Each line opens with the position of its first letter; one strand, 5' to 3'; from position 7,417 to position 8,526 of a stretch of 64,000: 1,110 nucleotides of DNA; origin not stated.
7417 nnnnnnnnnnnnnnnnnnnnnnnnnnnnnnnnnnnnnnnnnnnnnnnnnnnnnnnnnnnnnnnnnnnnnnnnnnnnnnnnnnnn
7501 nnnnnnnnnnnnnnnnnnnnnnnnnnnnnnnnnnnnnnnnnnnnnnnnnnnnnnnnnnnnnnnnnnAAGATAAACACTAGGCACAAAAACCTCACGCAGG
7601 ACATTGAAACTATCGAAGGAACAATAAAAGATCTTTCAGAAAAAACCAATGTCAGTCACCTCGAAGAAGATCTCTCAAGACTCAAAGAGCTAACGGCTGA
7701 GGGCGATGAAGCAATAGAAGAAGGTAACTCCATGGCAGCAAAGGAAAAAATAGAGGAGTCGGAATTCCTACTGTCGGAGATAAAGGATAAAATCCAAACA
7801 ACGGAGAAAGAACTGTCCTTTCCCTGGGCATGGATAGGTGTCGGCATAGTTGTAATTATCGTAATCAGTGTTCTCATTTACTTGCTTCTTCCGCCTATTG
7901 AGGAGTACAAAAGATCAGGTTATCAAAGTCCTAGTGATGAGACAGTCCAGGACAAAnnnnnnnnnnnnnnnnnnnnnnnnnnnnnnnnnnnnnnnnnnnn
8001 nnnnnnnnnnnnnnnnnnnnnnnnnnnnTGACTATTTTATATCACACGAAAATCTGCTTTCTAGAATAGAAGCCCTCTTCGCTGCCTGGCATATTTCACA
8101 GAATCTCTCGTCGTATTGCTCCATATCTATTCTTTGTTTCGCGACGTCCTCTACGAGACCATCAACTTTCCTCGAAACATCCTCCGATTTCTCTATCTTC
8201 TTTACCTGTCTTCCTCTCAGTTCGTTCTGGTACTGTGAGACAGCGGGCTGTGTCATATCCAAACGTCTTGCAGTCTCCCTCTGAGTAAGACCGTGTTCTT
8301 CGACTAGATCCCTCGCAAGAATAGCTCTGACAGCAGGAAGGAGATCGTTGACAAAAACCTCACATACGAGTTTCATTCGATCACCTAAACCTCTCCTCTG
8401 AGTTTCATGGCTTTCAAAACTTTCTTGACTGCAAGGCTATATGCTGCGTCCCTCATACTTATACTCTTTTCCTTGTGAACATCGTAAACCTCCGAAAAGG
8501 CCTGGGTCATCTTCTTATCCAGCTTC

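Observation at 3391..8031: Shared C-terminal anchor module: coiled-coil with conserved (D/E)EG(D/N)(Y/S)(G/M)xA, a TM helix and a charged tail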

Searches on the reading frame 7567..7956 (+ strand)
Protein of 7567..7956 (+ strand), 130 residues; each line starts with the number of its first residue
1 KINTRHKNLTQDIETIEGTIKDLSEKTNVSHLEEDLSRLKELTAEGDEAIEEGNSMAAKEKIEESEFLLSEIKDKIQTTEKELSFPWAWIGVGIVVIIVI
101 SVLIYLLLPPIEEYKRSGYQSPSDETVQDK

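Call 35: find_related_loci(query=A5, collection=genome_contigs, flank=6000)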
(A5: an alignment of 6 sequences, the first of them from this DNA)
Query A5 (130 aa) in genome_contigs; peptide patterns used: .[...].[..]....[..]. (x = any residue, [..] = any of these).
19 stretches matched a pattern; 8 encode a relative of the query (tblastn E <= 1e-3); 8 distinct loci.
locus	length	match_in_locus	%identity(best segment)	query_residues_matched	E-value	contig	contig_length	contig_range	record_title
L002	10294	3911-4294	36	1-127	2e-27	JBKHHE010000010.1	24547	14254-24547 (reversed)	MAG: Candidatus Aenigmatarchaeota archaeon isolate D1M06_87 NODE_1083_length_24547_cov_169.568716, whole genome shotgun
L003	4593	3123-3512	37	2-130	2e-25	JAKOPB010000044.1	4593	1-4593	MAG: Nanobdellati archaeon isolate DKSSA4_metawrap_30_20_bin.191 k141_335985_length_4593_cov_45.4171, whole genome shotg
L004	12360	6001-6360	36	5-123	3e-25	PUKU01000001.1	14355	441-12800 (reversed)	MAG: Candidatus Aenigmatarchaeota archaeon isolate B1Sed10_69 B1-Sed10-C5156, whole genome shotgun sequence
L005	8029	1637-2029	41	1-130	7e-25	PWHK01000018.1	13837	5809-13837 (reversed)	MAG: Candidatus Aenigmatarchaeota archaeon isolate T1Sed10_130 T1-Sed10-C4461, whole genome shotgun sequence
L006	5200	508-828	43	25-130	4e-23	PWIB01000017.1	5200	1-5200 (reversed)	MAG: Candidatus Aenigmatarchaeota archaeon isolate T1Sed10_105 T1-Sed10-C21161, whole genome shotgun sequence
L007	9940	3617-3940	46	23-130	1e-20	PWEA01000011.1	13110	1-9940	MAG: Candidatus Aenigmatarchaeota archaeon isolate T1Sed10_94 T1-Sed10-C4896, whole genome shotgun sequence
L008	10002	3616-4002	27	1-121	4e-11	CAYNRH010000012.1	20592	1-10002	MAG TPA_asm: uncultured archaeon isolate binchicken_co357_130 genome assembly, contig: NODE_992_length_20592_cov_10.2398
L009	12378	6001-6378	26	8-127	3e-8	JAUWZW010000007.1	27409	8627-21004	MAG: Candidatus Aenigmatarchaeota archaeon isolate CSMAG_2746 CSMAG_2746_k141_71215_length_27409_cov_36.0000, whole geno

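Call 53: find_related_loci(query=A5, collection=viral_contigs, flank=5000)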
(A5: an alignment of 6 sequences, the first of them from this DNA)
Query A5 (130 aa) in viral_contigs; peptide patterns used: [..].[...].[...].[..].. (x = any residue, [..] = any of these).
61 stretches matched a pattern, but none encodes a relative of the query by tblastn (E <= 1e-3).

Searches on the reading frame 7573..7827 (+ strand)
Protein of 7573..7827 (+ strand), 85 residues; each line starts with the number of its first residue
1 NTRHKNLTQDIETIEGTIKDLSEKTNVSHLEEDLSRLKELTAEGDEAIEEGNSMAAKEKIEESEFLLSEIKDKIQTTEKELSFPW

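Call 21: search_protein_families(library=pfam, proteins=[window:7573-7827:+], max_evalue=10)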
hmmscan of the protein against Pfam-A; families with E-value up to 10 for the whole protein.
seq(85 aa): 10 families
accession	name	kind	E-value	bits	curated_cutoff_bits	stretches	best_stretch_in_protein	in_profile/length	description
PF18915.5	DUF5667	-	0.021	15.6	27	1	18-81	11-74/99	Domain of unknown function (DUF5667)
PF07361.16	Cytochrom_B562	-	0.09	13.8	30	1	7-78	2-72/102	Cytochrome b562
PF18433.6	DUF5610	-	0.13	13.2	26.4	1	32-80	62-109/117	Domain of unknown function (DUF5610)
PF10874.13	DUF2746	-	0.16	12.9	23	1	17-62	49-94/101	Protein of unknown function (DUF2746)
PF11236.13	DUF3037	-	0.19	12.4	22.6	1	3-58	26-80/118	Protein of unknown function (DUF3037)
PF20940.2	SSV1_D-63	-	0.3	11.6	27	1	20-70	3-51/60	Sulfolobus spindle-shape virus 1, protein D-63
PF09429.15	Wbp11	-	0.34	11.7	24.3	1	23-46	35-57/78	WW domain binding protein 11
PF12329.13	TMF_DNA_bd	-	0.36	11.3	35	2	3-40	34-69/74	TATA element modulatory factor 1 DNA binding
PF16326.10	ABC_tran_CTD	-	0.71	10.6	32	1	5-50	11-56/69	ABC transporter C-terminal domain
PF10779.14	XhlA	-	2.2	9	34.7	0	8-39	3-32/67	Haemolysin XhlA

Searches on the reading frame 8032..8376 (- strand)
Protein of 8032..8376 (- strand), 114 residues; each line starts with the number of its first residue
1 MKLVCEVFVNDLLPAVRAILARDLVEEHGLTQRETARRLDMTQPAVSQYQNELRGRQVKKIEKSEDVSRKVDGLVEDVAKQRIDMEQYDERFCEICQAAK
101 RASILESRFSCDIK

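Call 73: search_protein_families(library=pfam, proteins=[window:8032-8376:-], max_evalue=0.001)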
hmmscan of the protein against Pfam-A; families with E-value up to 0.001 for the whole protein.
window:8032-8376:- (114 aa): 3 families
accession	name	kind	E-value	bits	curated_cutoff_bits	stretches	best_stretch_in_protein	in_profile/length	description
PF01381.28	HTH_3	-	6.1e-05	23.4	23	1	23-49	3-29/55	Helix-turn-helix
PF13560.12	HTH_31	-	0.00018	22.2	27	1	20-56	5-38/64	Helix-turn-helix domain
PF13744.12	HTH_37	-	0.00039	20.6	27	1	22-51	24-53/80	Helix-turn-helix domain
